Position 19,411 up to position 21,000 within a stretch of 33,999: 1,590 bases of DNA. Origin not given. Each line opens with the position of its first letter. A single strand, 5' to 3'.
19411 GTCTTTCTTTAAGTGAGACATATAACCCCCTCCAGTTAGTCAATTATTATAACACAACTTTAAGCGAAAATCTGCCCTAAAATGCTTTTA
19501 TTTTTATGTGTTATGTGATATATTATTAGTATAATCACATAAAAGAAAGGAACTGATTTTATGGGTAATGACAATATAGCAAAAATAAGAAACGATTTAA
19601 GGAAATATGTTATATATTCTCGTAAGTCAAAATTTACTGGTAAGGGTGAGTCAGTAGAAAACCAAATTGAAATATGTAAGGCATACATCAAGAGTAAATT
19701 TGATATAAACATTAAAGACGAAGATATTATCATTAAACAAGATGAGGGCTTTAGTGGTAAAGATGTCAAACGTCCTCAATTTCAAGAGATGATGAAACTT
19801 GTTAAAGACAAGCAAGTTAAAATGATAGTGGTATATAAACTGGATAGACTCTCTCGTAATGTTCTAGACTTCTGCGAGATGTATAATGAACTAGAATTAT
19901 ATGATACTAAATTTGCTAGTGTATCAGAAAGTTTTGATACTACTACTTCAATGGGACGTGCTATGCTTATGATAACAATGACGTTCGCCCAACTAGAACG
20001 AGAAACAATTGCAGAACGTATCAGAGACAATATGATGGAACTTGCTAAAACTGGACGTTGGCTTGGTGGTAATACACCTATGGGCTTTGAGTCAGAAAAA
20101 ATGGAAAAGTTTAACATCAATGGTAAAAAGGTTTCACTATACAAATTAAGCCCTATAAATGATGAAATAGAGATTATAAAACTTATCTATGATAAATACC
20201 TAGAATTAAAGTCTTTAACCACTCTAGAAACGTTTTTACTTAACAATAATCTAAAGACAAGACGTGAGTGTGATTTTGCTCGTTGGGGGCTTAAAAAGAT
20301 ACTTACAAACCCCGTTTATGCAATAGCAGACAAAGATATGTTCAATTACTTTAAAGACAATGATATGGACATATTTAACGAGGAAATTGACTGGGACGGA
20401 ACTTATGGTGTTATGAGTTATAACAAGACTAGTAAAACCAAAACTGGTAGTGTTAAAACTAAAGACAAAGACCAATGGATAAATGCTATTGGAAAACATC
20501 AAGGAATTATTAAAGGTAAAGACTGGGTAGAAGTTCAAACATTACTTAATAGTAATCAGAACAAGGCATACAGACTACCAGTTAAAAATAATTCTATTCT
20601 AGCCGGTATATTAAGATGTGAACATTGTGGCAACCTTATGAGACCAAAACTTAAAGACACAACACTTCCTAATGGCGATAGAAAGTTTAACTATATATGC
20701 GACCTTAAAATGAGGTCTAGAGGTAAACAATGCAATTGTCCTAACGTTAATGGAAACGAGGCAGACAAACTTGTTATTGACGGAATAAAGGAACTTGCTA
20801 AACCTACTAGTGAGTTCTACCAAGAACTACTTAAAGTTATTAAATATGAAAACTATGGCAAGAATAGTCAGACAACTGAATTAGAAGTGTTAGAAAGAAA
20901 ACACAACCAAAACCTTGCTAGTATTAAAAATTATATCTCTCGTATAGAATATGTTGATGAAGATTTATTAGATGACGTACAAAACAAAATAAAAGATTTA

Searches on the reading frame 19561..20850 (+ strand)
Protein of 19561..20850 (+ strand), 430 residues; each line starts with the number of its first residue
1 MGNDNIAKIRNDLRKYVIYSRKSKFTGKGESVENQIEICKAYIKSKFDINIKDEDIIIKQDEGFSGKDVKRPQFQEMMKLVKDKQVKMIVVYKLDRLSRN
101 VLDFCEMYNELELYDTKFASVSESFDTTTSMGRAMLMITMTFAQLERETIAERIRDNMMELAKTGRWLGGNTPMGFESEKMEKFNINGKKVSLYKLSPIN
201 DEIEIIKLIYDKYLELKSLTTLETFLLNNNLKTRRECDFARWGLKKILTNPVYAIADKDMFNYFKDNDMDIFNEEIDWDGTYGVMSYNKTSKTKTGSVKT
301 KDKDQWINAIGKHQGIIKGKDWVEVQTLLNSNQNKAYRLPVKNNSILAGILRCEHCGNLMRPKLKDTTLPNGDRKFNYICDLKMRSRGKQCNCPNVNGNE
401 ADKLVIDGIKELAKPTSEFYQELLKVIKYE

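Call 80: search_dna_similar(query=window:19561-20850:+, collection=phages, mode=protein, max_evalue=1e-8, max_rows=60, rows=spread)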
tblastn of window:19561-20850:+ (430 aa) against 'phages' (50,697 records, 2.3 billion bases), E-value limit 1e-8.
Records with a match: 523; places in all: 523; records where one place covers at least 80% of the query: 59.
Best place of each record, by identity: <60% 523.
By first word of the organism name: Ralstonia 98; Staphylococcus 91; Streptococcus 85; Arthrobacter 53; Streptomyces 28; Bacteriophage 24; Bacillus 17; Escherichia 15; Enterococcus 14; Lactococcus 12; and 36 more.
By host as written in the record: Ralstonia solanacearum 69; - 59; Staphylococcus aureus 34; Arthrobacter globiformis B-2979 32; Streptomyces griseus ATCC 10137 17; Enterococcus faecalis 14; Staphylococcus epidermidis 9; Listeria monocytogenes 8; and 198 more.
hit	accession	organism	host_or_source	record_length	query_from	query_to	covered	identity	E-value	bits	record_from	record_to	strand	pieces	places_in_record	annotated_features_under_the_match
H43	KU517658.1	Clostridium phage HM T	Clostridium saccharoperbutylacetonicum ...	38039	15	418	94%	42.5%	1e-79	273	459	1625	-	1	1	DNA invertase Pin-like site-specific recombinase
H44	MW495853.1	Streptococcus phage A1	Streptococcus pyogenes ATCC 12202-B1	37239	11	412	93%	28.2%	1e-21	103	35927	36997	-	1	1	hypothetical protein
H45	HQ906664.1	Wolbachia endosymbiont wVitA of Nasonia vitripennis phage ...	Wolbachia endosymbiont wVitA of Nasonia ...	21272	17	421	94%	27.0%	2e-28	124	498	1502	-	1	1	record has no annotation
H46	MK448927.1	Streptococcus phage Javan394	Streptococcus parauberis KRS-02083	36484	13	380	86%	28.5%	1e-20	100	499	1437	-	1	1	integrase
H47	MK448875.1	Streptococcus phage Javan210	Streptococcus equinus MPR4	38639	14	391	88%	26.4%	8e-15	83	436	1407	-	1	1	integrase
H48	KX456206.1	Lactococcus phage 28201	Lactococcus lactis SMQ-86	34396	14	380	85%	25.5%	2e-17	91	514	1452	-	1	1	putative integrase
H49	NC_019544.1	Deep-sea thermophilic phage D6E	-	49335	63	412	81%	26.3%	3e-25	114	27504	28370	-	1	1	integrase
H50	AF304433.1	Lactococcus phage TP901-1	-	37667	63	409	81%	24.6%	3e-14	81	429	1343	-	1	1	int: INT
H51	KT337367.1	Streptococcus phage phiARI0826b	Streptococcus pneumoniae 10B06669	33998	63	380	74%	25.7%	4e-17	90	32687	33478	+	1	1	resolvase domain protein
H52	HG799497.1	Streptococcus phage DCC1738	Streptococcus pneumoniae isolate DCC1738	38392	63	361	70%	26.6%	6e-18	92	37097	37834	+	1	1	phage integrase protein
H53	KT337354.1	Streptococcus phage phiARI0462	Streptococcus pneumoniae 09B05356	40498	63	361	70%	26.6%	6e-18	92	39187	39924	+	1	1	integrase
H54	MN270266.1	Streptococcus phage phi-SsuFJZZ32_rum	Streptococcus suis FJZZ32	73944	63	391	77%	23.9%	7e-11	71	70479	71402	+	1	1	site-specific recombinase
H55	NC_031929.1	Streptococcus phage phiARI0468-1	Streptococcus pneumoniae 08B06220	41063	63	361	70%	26.0%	7e-18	92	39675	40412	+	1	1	integrase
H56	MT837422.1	Bacteriophage sp.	human fecal samples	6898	63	391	77%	23.3%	1e-15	85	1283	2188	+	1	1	record has no annotation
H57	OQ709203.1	Arthrobacter phage MaGuCo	Arthrobacter globiformis B-2979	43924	71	404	78%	22.5%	1e-14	82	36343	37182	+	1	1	47: serine integrase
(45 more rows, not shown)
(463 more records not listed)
